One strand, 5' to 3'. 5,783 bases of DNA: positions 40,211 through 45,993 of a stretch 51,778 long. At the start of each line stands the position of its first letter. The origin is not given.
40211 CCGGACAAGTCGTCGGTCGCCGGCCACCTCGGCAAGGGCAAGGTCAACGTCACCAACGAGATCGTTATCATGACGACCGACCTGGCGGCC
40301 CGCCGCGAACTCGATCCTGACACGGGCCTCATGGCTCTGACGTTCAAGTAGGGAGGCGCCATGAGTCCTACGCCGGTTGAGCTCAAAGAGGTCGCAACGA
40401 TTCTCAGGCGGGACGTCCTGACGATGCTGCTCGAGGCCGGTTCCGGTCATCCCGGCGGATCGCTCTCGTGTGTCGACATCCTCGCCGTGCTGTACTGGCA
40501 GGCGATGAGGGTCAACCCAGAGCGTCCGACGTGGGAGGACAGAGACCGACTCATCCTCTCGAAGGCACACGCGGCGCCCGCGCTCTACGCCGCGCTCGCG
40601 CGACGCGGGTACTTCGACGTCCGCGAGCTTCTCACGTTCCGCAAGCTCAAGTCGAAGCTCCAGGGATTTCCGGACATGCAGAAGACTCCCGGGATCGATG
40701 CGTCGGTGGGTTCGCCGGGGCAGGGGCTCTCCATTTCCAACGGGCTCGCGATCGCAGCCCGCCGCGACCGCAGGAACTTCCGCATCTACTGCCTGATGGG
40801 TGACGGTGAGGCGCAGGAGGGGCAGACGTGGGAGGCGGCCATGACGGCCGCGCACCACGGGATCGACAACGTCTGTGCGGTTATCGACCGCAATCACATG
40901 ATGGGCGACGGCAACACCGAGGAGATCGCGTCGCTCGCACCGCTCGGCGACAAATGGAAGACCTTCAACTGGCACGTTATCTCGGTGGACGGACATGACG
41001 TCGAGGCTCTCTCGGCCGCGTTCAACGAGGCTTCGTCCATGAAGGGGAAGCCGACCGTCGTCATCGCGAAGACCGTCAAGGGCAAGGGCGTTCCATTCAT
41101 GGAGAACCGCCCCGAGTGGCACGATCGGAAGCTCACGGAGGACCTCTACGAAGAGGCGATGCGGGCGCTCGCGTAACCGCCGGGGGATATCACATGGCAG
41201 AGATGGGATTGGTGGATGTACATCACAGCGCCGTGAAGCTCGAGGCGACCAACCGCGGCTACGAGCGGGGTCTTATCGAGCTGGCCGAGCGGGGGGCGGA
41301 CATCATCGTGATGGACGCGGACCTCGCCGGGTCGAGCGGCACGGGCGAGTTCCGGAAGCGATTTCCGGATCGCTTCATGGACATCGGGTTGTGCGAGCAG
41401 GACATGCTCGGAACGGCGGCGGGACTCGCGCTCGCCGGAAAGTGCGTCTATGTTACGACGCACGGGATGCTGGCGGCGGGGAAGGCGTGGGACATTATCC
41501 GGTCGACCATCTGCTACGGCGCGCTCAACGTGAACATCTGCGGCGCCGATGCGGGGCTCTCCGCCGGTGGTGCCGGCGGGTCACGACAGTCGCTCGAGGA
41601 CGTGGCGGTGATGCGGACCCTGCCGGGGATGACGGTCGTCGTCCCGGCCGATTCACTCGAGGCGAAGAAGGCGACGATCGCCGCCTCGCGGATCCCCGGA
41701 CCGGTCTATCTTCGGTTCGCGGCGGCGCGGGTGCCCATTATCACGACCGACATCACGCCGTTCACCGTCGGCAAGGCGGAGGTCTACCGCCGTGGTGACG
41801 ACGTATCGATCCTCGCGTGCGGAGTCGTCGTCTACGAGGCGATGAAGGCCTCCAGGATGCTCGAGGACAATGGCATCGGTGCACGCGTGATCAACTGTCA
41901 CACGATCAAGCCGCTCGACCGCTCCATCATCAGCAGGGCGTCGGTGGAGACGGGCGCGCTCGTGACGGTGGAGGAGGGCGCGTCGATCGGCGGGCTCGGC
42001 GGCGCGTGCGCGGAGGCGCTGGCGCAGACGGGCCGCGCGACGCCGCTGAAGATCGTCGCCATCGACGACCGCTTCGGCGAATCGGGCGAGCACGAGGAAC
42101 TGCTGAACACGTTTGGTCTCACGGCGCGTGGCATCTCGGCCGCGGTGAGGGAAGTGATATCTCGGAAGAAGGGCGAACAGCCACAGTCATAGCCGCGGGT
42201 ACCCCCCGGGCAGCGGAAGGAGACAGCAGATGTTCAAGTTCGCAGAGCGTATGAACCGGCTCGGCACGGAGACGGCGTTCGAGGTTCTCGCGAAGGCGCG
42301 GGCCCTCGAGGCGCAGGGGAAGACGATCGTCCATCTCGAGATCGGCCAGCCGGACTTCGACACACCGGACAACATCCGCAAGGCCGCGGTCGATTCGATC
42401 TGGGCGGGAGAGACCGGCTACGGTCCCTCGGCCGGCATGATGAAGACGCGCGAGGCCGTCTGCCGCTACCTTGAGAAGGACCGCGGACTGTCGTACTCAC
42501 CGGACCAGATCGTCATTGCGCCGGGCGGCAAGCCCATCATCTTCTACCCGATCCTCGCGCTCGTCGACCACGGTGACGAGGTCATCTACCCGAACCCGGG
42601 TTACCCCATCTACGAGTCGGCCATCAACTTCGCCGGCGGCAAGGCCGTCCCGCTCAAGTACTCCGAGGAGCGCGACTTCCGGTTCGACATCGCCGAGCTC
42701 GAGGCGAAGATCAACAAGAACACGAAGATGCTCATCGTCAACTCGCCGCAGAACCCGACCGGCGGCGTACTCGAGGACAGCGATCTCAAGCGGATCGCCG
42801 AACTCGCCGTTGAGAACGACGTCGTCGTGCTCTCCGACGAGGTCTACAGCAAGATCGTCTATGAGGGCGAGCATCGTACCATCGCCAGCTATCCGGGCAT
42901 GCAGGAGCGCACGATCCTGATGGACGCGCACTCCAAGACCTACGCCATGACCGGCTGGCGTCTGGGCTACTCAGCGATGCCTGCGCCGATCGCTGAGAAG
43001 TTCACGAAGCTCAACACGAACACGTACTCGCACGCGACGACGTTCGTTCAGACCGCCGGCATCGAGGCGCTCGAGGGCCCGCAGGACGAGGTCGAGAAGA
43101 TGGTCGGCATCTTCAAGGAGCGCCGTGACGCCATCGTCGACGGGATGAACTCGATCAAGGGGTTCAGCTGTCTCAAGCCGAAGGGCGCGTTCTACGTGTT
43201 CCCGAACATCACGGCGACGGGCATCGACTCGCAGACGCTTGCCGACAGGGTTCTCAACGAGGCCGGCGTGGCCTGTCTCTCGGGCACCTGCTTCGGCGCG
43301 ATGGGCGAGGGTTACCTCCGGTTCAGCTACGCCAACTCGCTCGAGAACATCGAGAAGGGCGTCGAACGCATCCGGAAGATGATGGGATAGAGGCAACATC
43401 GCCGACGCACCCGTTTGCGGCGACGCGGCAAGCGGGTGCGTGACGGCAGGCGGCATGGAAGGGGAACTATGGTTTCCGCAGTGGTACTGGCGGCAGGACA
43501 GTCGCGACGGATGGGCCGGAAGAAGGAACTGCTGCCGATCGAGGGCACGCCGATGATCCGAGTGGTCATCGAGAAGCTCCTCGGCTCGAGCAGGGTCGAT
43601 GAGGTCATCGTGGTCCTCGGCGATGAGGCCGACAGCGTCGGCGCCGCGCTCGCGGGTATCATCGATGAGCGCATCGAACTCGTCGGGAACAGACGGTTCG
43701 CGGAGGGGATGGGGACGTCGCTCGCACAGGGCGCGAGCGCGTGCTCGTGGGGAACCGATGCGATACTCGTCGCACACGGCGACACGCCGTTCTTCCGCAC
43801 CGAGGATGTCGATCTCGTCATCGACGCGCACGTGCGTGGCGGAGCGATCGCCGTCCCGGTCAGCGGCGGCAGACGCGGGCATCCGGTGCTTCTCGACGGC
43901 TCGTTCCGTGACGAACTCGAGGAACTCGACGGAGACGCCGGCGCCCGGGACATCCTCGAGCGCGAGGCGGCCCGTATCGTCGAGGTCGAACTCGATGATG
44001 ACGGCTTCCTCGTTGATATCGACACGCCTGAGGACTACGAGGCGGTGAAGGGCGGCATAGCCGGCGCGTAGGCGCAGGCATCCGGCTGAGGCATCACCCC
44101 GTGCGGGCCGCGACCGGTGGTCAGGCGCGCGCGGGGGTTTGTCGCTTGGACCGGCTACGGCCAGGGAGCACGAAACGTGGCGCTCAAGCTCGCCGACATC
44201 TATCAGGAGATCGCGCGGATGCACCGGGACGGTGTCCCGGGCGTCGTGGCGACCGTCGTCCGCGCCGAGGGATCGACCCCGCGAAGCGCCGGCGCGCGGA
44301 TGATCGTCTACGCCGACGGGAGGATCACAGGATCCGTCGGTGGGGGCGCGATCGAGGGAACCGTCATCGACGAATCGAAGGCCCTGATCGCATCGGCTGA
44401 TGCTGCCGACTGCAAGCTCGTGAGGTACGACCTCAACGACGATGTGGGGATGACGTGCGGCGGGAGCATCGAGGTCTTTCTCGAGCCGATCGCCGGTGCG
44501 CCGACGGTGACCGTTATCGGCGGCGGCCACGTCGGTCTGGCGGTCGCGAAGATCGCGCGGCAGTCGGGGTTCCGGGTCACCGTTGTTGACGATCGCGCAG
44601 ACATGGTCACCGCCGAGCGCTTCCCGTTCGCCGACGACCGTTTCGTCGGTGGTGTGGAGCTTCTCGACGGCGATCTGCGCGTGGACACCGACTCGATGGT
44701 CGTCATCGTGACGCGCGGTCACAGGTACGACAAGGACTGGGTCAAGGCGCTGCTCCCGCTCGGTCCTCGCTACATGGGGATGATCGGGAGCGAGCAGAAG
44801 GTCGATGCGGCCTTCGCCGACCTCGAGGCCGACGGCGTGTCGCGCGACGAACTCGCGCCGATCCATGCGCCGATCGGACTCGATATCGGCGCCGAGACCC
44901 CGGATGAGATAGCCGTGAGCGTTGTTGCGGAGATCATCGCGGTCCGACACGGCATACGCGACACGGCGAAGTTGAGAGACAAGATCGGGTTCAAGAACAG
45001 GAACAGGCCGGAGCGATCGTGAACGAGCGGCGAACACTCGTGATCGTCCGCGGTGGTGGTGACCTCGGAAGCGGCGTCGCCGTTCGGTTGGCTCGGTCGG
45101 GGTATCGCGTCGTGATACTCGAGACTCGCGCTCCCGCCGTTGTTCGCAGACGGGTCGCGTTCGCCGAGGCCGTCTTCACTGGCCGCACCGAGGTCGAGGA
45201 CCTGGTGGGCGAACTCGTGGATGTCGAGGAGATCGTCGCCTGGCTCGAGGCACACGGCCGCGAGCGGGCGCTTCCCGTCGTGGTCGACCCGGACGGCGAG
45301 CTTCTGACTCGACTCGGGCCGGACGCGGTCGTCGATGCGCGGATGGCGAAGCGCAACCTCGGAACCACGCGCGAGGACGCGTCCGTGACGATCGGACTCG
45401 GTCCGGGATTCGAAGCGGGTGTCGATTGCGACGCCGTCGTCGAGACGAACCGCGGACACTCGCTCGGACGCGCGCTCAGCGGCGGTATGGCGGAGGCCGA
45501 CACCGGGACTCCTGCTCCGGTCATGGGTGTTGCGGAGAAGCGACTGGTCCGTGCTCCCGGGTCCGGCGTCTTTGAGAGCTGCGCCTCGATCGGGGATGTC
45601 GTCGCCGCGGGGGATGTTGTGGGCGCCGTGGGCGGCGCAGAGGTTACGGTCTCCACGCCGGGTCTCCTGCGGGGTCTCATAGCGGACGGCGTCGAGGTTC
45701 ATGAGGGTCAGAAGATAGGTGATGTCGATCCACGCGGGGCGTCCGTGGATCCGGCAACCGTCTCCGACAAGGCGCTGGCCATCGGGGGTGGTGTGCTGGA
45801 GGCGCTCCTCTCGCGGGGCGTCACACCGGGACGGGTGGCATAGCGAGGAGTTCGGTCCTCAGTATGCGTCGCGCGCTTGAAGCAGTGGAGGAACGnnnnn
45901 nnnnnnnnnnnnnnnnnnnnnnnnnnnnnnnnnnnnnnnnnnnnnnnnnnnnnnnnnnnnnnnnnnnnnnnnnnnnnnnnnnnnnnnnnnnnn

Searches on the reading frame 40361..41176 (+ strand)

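Call 23: search_protein_families(library=pfam, proteins=[window:40361-41176:+], max_evalue=0.001)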
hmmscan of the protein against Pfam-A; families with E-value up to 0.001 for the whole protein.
window:40361-41176:+ (271 aa): 3 families
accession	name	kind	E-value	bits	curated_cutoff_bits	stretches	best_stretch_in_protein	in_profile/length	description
PF00456.26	Transketolase_N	-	1.1e-52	179.5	22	1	13-262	7-267/334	Transketolase, thiamine diphosphate binding domain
PF13292.11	DXP_synthase_N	-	2.1e-09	37.5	21.2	1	7-181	17-174/274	1-deoxy-D-xylulose-5-phosphate synthase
PF00676.26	E1_dh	-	1e-07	31.6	22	1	123-226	107-209/300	Dehydrogenase E1 component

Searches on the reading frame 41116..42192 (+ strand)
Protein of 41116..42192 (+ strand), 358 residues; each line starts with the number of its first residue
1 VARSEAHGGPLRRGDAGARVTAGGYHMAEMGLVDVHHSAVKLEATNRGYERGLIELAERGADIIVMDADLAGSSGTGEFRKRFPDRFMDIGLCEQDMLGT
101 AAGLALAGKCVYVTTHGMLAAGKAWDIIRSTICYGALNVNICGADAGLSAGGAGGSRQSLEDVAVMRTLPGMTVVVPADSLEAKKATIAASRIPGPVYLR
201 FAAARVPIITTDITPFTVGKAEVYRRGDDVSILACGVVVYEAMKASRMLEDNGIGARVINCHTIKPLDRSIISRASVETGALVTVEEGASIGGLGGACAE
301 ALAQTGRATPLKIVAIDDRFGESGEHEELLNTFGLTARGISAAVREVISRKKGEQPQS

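Call 23: search_protein_families(library=pfam, proteins=[window:41116-42192:+], max_evalue=0.001)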
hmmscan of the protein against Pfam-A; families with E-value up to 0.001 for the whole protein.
window:41116-42192:+ (358 aa): 3 families
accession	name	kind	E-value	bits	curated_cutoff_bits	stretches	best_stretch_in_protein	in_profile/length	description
PF02779.29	Transket_pyr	-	6e-33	114.4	27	1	45-201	5-167/174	Transketolase, pyrimidine binding domain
PF02780.25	Transketolase_C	-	8.9e-29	100.4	25.9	1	219-340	1-124/124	Transketolase, C-terminal domain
PF22613.1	Transketolase_C_1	-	7e-07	29.9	27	1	226-336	10-113/113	Transketolase-like TK C-terminal domain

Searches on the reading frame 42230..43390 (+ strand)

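Call 23: search_protein_families(library=pfam, proteins=[window:42230-43390:+], max_evalue=0.001)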
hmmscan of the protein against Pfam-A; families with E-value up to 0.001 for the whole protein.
window:42230-43390:+ (386 aa): 2 families
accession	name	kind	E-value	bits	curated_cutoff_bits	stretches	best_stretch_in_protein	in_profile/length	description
PF00155.27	Aminotran_1_2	-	9.3e-71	239.3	19.7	1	32-381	2-361/361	Aminotransferase class I and II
PF01053.26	Cys_Met_Meta_PP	-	9.9e-07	28.1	27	1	95-206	71-176/381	Cys/Met metabolism PLP-dependent enzyme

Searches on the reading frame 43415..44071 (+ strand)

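Call 23: search_protein_families(library=pfam, proteins=[window:43415-44071:+], max_evalue=0.001)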
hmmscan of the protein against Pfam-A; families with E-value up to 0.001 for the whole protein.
window:43415-44071:+ (218 aa): 3 families
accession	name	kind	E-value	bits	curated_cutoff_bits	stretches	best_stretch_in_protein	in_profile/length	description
PF12804.13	NTP_transf_3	-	4.5e-38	131.4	27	1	22-184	1-157/160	MobA-like NTP transferase domain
PF01128.25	IspD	-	1.8e-09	38.2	27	1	20-150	1-131/221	2-C-methyl-D-erythritol 4-phosphate cytidylyltransferase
PF02348.25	CTP_transf_3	-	0.00011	22.5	22.6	1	23-66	3-45/217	Cytidylyltransferase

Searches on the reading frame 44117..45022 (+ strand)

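Call 23: search_protein_families(library=pfam, proteins=[window:44117-45022:+], max_evalue=0.001)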
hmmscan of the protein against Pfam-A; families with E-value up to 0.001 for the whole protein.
window:44117-45022:+ (301 aa): 8 families
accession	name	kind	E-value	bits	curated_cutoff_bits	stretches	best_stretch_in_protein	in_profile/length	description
PF13478.12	XdhC_C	-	2.2e-41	141.7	29.7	1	132-273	2-125/125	XdhC Rossmann domain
PF02625.21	XdhC_CoxI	-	5.6e-22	77.9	24.3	1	37-105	3-68/68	XdhC and CoxI family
PF13450.12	NAD_binding_8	-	4.9e-05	24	21.9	1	133-162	1-30/68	NAD(P)-binding Rossmann-like domain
PF01262.27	AlaDh_PNT_C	-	9.1e-05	22.4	23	1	130-163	30-63/214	Alanine dehydrogenase/PNT, C-terminal domain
PF07992.20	Pyr_redox_2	-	0.00035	20.5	26.1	1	131-163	3-35/291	Pyridine nucleotide-disulphide oxidoreductase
PF01266.30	DAO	-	0.00053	20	27.9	1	131-160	2-31/353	FAD dependent oxidoreductase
PF02737.24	3HCDH_N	-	0.00066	20.1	22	0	130-166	1-37/180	3-hydroxyacyl-CoA dehydrogenase, NAD binding domain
PF00070.33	Pyr_redox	-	0.00093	20.1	22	0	131-163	2-34/82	Pyridine nucleotide-disulphide oxidoreductase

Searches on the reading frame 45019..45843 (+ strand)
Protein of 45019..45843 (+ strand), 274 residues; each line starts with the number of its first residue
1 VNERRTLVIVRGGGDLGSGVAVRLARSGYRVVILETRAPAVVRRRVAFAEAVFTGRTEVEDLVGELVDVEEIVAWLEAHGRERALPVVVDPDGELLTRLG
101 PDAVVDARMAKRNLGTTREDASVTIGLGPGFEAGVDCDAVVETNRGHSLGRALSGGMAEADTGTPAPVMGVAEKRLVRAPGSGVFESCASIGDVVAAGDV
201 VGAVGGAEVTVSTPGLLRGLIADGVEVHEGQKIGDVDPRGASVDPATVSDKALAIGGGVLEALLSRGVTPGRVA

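Call 23: search_protein_families(library=pfam, proteins=[window:45019-45843:+], max_evalue=0.001)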
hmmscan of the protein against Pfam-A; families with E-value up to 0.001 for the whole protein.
window:45019-45843:+ (274 aa): 1 family
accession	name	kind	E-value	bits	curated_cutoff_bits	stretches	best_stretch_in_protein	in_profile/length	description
PF01266.30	DAO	-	0.0007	19.6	27.9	0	8-40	2-35/353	FAD dependent oxidoreductase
